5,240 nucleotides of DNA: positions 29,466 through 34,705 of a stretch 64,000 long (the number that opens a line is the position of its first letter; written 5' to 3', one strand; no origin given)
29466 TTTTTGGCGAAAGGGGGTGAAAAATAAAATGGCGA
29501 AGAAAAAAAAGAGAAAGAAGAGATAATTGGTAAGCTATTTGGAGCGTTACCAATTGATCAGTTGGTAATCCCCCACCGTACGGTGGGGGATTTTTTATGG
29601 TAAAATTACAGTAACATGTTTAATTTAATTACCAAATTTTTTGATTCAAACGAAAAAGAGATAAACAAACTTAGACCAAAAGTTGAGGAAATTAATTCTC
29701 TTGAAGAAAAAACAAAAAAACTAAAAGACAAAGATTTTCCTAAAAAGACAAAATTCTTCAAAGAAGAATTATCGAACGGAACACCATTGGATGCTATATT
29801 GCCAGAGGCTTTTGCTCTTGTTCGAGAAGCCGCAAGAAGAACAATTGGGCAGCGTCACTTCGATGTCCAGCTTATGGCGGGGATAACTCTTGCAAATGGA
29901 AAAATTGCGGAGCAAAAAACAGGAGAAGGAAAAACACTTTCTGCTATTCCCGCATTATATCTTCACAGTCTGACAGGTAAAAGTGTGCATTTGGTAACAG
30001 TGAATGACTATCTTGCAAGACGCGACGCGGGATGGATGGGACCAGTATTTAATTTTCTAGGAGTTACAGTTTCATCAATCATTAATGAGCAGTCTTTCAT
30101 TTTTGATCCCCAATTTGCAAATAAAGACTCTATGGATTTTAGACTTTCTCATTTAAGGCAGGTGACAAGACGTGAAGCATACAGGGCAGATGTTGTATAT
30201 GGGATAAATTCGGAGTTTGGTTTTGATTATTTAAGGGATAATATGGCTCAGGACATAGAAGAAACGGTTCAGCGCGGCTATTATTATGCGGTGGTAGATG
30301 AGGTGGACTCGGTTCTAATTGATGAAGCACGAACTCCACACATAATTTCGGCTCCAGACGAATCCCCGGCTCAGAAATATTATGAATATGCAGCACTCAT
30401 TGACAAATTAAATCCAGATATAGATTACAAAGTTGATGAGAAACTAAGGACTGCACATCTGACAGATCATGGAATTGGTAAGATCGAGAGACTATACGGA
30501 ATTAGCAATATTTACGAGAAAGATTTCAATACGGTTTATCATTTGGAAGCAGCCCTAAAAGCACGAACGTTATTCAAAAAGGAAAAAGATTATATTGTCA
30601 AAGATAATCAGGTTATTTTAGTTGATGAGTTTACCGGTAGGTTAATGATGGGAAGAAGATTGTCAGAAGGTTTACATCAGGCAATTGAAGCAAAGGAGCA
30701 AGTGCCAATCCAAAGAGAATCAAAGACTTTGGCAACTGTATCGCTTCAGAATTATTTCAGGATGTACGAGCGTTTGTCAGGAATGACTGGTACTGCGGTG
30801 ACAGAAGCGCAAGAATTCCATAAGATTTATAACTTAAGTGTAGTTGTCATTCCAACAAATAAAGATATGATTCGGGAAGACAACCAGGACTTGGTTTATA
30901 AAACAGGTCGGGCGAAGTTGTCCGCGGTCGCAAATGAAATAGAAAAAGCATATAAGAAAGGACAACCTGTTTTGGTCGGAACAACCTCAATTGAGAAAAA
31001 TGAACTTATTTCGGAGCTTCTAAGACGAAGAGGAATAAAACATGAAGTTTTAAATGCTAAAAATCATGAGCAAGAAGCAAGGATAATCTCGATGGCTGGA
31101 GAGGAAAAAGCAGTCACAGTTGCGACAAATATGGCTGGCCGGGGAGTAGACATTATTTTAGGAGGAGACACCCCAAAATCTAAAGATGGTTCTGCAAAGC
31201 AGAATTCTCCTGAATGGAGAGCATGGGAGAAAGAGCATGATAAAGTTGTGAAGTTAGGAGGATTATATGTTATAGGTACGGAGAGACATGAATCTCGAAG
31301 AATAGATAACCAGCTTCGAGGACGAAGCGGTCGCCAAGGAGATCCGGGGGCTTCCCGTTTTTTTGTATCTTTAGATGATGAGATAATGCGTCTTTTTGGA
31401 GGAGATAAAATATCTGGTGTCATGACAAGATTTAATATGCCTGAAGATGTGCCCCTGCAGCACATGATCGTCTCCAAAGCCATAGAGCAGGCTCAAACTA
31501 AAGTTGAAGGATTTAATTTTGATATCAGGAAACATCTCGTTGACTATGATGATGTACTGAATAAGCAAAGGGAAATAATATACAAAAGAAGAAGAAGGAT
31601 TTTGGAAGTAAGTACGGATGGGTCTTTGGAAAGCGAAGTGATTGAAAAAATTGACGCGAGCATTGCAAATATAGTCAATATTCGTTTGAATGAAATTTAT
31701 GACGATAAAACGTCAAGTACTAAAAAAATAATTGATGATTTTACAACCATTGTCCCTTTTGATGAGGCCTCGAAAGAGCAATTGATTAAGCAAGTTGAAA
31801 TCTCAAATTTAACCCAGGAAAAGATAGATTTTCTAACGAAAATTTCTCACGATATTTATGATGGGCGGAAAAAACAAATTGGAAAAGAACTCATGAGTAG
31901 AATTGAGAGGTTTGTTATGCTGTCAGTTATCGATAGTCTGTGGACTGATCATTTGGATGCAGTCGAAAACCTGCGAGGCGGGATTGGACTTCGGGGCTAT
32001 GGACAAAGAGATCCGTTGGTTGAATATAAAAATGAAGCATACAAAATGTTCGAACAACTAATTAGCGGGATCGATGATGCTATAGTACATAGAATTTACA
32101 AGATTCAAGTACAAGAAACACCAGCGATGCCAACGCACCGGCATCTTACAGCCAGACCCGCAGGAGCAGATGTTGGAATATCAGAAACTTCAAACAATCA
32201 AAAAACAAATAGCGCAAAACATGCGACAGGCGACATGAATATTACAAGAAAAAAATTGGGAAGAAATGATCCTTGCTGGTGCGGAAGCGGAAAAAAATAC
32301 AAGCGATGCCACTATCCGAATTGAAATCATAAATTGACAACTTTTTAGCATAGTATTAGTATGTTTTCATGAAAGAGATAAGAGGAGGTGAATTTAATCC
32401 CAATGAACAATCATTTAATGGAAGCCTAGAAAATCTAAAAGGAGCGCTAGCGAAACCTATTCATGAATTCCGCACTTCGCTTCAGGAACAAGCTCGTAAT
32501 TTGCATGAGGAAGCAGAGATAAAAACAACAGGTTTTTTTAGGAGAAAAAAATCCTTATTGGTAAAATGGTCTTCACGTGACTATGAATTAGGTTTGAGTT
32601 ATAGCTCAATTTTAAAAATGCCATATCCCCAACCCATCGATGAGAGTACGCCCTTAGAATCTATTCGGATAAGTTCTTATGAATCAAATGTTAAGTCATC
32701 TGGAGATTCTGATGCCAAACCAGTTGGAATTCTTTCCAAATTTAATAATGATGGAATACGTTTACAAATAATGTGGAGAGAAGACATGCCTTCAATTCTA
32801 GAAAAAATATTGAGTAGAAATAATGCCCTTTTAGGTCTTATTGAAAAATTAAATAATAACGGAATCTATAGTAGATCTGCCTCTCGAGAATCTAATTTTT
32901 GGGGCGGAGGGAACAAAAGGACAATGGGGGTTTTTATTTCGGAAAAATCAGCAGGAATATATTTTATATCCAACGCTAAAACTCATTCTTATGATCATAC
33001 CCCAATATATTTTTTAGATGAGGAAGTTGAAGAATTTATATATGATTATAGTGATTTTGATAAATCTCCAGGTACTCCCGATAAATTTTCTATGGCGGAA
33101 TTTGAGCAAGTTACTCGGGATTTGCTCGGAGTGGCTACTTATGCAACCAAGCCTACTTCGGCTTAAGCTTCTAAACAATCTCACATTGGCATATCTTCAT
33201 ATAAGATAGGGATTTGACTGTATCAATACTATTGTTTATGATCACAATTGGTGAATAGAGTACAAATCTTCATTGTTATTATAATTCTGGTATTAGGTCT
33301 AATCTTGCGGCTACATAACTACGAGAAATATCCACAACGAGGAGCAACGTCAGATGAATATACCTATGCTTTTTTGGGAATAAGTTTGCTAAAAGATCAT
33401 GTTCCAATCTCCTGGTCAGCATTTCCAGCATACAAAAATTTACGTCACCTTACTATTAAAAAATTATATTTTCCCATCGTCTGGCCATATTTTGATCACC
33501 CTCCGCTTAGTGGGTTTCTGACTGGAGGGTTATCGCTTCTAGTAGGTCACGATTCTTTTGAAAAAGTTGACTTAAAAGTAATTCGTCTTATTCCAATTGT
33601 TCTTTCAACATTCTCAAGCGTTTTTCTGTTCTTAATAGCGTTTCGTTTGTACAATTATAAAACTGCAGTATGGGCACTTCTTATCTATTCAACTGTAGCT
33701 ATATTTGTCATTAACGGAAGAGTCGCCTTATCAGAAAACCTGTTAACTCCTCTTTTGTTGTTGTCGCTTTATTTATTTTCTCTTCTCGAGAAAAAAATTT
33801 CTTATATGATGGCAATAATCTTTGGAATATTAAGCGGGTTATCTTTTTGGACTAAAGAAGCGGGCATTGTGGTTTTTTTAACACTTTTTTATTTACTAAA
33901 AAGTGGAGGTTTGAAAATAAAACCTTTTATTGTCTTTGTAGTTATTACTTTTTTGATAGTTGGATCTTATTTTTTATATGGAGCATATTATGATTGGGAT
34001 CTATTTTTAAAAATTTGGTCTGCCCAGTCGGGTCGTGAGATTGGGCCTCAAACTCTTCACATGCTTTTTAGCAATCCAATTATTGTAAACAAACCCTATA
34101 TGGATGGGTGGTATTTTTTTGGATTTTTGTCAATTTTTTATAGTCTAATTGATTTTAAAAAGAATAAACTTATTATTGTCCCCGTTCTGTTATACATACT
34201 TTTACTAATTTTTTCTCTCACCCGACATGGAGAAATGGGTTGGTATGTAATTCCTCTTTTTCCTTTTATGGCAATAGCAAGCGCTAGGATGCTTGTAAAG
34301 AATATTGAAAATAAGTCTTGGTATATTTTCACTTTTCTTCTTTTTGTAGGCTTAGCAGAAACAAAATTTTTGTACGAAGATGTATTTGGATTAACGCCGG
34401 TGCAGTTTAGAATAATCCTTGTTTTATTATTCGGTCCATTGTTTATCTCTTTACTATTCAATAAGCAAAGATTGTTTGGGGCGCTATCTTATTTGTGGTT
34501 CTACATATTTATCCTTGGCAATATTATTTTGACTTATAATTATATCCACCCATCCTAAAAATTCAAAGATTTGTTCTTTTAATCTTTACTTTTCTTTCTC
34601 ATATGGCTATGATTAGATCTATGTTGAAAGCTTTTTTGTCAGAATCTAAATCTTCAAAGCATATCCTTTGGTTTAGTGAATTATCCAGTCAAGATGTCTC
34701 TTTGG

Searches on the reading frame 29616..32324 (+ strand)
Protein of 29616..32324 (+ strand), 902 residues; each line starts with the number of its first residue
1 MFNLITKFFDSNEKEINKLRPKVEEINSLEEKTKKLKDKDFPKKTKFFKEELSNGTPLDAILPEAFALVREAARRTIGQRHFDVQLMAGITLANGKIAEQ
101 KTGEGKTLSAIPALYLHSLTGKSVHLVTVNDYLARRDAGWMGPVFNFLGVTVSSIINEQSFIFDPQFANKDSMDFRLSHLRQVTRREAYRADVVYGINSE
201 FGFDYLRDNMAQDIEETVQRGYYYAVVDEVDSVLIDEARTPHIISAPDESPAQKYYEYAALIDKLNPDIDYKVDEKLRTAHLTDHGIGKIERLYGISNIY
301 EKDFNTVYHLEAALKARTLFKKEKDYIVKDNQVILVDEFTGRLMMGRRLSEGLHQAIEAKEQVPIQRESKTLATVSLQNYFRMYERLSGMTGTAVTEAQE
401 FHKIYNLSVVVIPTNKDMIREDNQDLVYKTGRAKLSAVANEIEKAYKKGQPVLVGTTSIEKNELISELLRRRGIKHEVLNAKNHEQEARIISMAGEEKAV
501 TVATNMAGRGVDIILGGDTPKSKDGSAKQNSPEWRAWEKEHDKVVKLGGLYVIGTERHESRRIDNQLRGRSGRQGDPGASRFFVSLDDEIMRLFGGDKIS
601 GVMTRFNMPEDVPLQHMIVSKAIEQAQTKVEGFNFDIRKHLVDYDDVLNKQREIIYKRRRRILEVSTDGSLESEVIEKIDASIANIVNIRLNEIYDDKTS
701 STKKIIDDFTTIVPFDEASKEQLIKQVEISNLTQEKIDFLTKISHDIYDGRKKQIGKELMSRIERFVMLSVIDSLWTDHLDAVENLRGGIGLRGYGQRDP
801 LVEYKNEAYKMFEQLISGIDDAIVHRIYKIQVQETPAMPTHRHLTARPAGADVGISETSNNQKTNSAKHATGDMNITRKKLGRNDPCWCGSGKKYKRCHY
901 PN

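Call 9: find_encoding_contigs(protein=window:29616-32324:+, flank=3000, max_places=6)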
Protein window:29616-32324:+ (902 aa): no gene with exactly this product is on record in the collection.

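Call 10: find_homologous_proteins(query=window:29616-32321:+, max_evalue=1e-50)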
Query window:29616-32321:+ (902 aa): 8000 proteins with E <= 1e-50 among 8000 candidates; the best 120 are listed.
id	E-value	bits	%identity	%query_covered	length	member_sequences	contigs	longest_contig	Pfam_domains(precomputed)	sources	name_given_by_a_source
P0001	0.0e+0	2025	100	100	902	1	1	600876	PF07517.21,PF07516.19,PF21090.4,PF02810.22,PF01043.27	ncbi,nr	ncbi:MAG: preprotein translocase subunit SecA [Candidatus Levybacteria bacterium]|nr:preprotein tran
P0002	0.0e+0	1740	85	100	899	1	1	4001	PF07517.21,PF07516.19,PF21090.4,PF02810.22,PF01043.27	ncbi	-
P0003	0.0e+0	1738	85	100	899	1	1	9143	PF07517.21,PF07516.19,PF21090.4,PF02810.22,PF01043.27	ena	-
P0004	0.0e+0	1690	84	100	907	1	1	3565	PF07517.21,PF07516.19,PF21090.4,PF02810.22,PF01043.27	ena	-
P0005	0.0e+0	1657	81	100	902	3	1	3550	PF07517.21,PF07516.19,PF21090.4,PF02810.22,PF01043.27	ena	-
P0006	0.0e+0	1654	81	100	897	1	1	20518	PF07517.21,PF07516.19,PF21090.4,PF02810.22,PF01043.27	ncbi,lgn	-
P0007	0.0e+0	1653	81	100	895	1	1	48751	PF07517.21,PF07516.19,PF21090.4,PF02810.22,PF01043.27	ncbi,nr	ncbi:MAG: preprotein translocase subunit SecA [Candidatus Levybacteria bacterium]|nr:preprotein tran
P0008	0.0e+0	1643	81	100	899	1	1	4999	PF07517.21,PF07516.19,PF21090.4,PF02810.22,PF01043.27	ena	-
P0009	0.0e+0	1633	81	100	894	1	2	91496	PF07517.21,PF07516.19,PF21090.4,PF02810.22,PF01043.27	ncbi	-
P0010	0.0e+0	1631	81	100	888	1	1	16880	PF07517.21,PF07516.19,PF21090.4,PF02810.22,PF01043.27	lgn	-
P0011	0.0e+0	1628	81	100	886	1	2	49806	PF07517.21,PF07516.19,PF21090.4,PF02810.22,PF01043.27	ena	-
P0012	0.0e+0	1627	80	100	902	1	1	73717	PF07517.21,PF07516.19,PF21090.4,PF02810.22,PF01043.27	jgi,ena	-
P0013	0.0e+0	1624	80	100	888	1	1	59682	PF07517.21,PF07516.19,PF21090.4,PF02810.22,PF01043.27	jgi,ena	-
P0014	0.0e+0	1623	81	100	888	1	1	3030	PF07517.21,PF07516.19,PF21090.4,PF02810.22,PF01043.27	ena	-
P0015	0.0e+0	1622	81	100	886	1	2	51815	PF07517.21,PF07516.19,PF21090.4,PF02810.22,PF01043.27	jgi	-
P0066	0.0e+0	1545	76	100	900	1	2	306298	PF07517.21,PF07516.19,PF21090.4,PF02810.22,PF01043.27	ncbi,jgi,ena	-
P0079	0.0e+0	1525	73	100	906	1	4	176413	PF07517.21,PF07516.19,PF21090.4,PF02810.22,PF01043.27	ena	-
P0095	0.0e+0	1499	74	100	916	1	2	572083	PF07517.21,PF07516.19,PF21090.4,PF02810.22,PF01043.27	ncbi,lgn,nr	ncbi:preprotein translocase subunit SecA [Patescibacteria group bacterium]|nr:preprotein translocase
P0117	0.0e+0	1486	72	100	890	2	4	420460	PF07517.21,PF07516.19,PF21090.4,PF02810.22,PF01043.27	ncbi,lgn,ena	-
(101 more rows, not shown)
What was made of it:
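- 29616..32324 (+): secA (902 aa). 100% identical over its full length to a database SecA named Candidatus Levybacteria (call 10).
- Checked: Its 902-aa product is identical to a database SecA named Candidatus Levybacteria (call 10).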

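Call 50: find_encoding_contigs(protein=P0002, flank=1200, max_places=1)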
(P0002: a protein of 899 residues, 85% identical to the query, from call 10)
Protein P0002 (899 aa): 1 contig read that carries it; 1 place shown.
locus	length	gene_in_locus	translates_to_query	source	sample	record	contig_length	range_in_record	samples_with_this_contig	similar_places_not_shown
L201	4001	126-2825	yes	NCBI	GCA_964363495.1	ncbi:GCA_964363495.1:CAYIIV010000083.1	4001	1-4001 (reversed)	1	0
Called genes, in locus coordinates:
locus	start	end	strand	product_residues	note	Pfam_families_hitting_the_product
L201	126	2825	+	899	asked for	PF07517:SecA_DEAD, PF01043:SecA_PP_bind, PF21090:P-loop_SecA, PF07516:SecA_SW, PF02810:SEC-C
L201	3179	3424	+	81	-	-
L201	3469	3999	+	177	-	?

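Call 51: find_encoding_contigs(protein=P0003, flank=1200, max_places=1)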
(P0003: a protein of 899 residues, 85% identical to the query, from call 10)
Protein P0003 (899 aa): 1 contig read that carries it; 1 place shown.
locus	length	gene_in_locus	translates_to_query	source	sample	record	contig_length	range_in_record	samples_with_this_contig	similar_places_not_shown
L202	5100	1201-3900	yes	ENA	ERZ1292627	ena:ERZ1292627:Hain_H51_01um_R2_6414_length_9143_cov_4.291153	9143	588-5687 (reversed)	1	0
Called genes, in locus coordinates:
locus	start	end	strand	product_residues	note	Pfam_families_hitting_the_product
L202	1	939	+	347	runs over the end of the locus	PF00587:tRNA-synt_2b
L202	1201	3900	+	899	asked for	PF07517:SecA_DEAD, PF01043:SecA_PP_bind, PF21090:P-loop_SecA, PF07516:SecA_SW, PF02810:SEC-C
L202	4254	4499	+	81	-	-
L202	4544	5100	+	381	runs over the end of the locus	?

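Call 52: find_encoding_contigs(protein=P0007, flank=1200, max_places=1)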
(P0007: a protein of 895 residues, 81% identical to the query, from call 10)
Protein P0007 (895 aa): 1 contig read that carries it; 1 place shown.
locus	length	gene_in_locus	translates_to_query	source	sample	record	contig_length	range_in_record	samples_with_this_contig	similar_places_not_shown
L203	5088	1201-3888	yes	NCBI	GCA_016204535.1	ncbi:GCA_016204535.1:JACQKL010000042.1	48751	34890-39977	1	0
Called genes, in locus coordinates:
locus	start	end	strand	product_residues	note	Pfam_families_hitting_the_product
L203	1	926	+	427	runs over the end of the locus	PF02403:Seryl_tRNA_N, PF00587:tRNA-synt_2b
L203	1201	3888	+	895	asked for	PF07517:SecA_DEAD, PF01043:SecA_PP_bind, PF21090:P-loop_SecA, PF07516:SecA_SW, PF02810:SEC-C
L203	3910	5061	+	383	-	PF07907:YibE_F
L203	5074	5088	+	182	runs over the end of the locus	PF03167:UDG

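Call 53: find_encoding_contigs(protein=P0009, flank=1200, max_places=1)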
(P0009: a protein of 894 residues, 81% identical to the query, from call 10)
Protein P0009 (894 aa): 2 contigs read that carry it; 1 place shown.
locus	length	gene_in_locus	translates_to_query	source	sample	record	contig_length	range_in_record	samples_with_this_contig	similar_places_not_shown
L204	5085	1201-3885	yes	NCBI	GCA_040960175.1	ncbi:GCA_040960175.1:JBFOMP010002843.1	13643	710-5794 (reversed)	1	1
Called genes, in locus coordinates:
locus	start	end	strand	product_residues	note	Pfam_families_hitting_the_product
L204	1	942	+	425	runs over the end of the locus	PF02403:Seryl_tRNA_N, PF00587:tRNA-synt_2b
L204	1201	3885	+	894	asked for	PF07517:SecA_DEAD, PF01043:SecA_PP_bind, PF21090:P-loop_SecA, PF07516:SecA_SW, PF02810:SEC-C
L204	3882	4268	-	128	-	PF00072:Response_reg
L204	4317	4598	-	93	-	PF00512:HisKA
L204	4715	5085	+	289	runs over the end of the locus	-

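Call 54: find_encoding_contigs(protein=P0066, flank=1200, max_places=1)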
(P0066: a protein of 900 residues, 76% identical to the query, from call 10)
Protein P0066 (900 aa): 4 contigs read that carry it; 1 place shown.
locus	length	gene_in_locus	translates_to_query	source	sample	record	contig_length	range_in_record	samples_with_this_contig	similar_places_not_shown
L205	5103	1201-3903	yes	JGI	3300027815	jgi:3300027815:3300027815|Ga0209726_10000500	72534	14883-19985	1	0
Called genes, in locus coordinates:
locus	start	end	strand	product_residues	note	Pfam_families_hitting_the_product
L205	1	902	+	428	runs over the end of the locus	PF02403:Seryl_tRNA_N, PF00587:tRNA-synt_2b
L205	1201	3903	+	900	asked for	PF07517:SecA_DEAD, PF01043:SecA_PP_bind, PF21090:P-loop_SecA, PF07516:SecA_SW, PF02810:SEC-C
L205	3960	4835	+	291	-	-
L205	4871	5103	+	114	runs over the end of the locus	-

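Call 55: find_encoding_contigs(protein=P0079, flank=1200, max_places=1)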
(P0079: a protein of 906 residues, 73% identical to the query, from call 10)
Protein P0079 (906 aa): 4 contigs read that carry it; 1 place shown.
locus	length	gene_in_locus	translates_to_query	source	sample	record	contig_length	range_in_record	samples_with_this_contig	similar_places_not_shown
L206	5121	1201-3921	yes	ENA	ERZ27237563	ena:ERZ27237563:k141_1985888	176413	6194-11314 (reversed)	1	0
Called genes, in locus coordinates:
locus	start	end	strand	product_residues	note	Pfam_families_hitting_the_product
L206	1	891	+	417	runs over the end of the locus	PF02403:Seryl_tRNA_N, PF00587:tRNA-synt_2b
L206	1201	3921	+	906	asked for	PF07517:SecA_DEAD, PF01043:SecA_PP_bind, PF21090:P-loop_SecA, PF07516:SecA_SW, PF02810:SEC-C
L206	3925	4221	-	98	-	PF01035:DNA_binding_1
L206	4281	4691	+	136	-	-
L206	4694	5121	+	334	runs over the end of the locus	PF03462:PCRF, PF00472:RF-1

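Call 56: find_encoding_contigs(protein=P0095, flank=1200, max_places=1)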
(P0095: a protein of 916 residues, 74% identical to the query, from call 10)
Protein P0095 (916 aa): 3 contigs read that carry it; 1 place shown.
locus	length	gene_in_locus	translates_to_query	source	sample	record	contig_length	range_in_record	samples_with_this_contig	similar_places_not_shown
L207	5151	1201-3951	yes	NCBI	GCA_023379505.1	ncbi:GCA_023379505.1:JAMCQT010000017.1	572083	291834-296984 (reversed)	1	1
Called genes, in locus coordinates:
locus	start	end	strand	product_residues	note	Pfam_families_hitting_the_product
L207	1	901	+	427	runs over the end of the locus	PF02403:Seryl_tRNA_N, PF00587:tRNA-synt_2b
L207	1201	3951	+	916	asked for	PF07517:SecA_DEAD, PF01043:SecA_PP_bind, PF21090:P-loop_SecA, PF07516:SecA_SW, PF02810:SEC-C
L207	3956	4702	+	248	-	-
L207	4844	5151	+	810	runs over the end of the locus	PF01326:PPDK_N, PF00391:PEP-utilizers, PF02896:PEP-utilizers_C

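Call 57: find_encoding_contigs(protein=P0117, flank=1200, max_places=1)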
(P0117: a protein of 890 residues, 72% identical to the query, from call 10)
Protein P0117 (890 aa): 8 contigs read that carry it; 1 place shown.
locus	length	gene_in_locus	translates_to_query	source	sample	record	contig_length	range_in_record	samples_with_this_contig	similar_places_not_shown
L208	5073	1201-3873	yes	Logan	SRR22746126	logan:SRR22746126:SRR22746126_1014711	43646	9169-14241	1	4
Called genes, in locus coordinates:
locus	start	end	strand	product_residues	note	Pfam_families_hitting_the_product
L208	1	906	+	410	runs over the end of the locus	PF02403:Seryl_tRNA_N, PF00587:tRNA-synt_2b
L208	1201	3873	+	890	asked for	PF07517:SecA_DEAD, PF01043:SecA_PP_bind, PF21090:P-loop_SecA, PF07516:SecA_SW, PF02810:SEC-C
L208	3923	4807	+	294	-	-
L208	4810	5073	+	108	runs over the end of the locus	-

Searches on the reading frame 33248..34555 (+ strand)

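Call 60: search_protein_families(library=pfam, proteins=[window:33248-34555:+], max_evalue=0.001)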
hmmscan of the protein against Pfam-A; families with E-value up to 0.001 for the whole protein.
window:33248-34555:+ (436 aa): 2 families
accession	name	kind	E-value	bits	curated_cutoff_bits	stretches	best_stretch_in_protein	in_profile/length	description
PF13231.12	PMT_2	-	1.2e-12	48.8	26.1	1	83-237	1-152/160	Dolichyl-phosphate-mannose-protein mannosyltransferase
PF03901.23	Glyco_transf_22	-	0.00033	20.4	23.8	1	109-239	80-214/414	Alg9-like mannosyltransferase family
